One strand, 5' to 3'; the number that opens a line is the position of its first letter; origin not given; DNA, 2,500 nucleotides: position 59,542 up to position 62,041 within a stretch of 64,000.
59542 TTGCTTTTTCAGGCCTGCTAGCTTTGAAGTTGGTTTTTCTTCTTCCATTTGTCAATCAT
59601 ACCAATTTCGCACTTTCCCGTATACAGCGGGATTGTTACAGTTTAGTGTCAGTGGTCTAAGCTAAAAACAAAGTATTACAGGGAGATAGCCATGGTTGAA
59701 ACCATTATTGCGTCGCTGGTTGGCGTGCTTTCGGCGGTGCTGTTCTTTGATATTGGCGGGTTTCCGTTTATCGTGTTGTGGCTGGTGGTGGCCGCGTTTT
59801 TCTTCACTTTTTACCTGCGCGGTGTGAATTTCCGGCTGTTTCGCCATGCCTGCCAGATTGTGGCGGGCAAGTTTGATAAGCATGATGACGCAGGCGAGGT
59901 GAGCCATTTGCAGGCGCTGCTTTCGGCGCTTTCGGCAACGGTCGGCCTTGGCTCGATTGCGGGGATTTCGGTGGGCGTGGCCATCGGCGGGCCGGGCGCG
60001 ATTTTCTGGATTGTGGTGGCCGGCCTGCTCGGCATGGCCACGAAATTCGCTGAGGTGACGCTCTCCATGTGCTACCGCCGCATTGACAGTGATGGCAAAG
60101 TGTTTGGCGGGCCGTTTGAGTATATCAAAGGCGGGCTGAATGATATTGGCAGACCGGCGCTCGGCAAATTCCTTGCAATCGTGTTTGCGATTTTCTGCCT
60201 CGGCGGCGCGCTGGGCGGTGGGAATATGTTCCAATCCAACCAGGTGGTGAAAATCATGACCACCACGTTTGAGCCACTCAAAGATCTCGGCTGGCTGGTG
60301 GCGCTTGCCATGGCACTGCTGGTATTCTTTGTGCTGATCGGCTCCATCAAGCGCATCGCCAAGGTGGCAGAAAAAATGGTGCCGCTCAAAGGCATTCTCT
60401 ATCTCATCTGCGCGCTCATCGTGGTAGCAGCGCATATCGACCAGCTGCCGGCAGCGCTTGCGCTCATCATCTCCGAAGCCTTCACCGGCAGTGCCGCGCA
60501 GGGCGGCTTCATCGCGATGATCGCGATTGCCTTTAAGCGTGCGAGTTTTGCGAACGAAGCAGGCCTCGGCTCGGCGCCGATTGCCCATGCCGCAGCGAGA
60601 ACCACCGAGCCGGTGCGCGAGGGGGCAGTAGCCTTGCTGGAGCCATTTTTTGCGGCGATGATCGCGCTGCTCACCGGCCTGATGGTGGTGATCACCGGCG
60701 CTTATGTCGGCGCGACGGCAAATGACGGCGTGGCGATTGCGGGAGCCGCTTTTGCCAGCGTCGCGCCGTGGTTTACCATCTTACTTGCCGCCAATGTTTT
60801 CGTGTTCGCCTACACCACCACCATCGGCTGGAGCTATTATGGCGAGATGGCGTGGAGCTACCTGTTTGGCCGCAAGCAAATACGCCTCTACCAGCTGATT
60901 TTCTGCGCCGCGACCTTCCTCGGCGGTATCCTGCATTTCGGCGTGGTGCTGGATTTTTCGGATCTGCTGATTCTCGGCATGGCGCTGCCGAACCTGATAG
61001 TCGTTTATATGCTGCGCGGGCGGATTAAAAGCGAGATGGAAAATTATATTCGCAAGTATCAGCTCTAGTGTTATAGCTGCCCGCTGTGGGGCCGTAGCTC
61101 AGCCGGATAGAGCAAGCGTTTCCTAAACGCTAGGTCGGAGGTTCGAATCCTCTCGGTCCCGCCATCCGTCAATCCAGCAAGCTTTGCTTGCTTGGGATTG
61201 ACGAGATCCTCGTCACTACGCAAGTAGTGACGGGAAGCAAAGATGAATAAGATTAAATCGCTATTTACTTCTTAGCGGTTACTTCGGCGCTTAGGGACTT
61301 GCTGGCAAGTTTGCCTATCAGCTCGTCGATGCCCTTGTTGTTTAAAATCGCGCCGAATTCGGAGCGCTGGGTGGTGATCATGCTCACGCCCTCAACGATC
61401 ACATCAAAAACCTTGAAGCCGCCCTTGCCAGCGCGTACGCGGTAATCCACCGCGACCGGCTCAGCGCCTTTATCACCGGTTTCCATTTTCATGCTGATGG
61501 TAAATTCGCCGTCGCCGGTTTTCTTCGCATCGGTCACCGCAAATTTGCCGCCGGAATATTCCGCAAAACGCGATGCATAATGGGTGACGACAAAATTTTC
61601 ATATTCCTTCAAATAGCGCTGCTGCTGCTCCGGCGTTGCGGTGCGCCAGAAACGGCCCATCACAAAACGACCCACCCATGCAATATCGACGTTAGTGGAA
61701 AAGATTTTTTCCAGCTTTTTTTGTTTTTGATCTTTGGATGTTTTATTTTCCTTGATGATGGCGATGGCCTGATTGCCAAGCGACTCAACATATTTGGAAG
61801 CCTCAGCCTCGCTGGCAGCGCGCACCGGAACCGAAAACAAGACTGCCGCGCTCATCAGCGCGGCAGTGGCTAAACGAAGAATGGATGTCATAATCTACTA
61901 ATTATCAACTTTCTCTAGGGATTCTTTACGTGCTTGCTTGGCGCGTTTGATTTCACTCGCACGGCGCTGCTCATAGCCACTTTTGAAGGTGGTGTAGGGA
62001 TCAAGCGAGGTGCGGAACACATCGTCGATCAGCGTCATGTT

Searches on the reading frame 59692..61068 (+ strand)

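Call 95: search_protein_families(library=pfam, max_evalue=0.0001, proteins=[window:59692-61068:+])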
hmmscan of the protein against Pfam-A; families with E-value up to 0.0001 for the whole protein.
window:59692-61068:+ (458 aa): 1 family
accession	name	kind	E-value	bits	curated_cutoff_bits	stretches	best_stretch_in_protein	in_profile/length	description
PF01235.23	Na_Ala_symp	-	5.7e-104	349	24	1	63-455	6-382/392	Sodium:alanine symporter family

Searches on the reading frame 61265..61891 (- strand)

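Call 95: search_protein_families(library=pfam, max_evalue=0.0001, proteins=[window:61265-61891:-])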
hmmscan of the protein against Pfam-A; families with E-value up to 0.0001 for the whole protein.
window:61265-61891:- (208 aa): 1 family
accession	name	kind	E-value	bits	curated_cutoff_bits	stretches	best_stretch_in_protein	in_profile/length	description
PF05494.18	MlaC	-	1.5e-47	161.9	26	1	39-196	4-165/166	MlaC protein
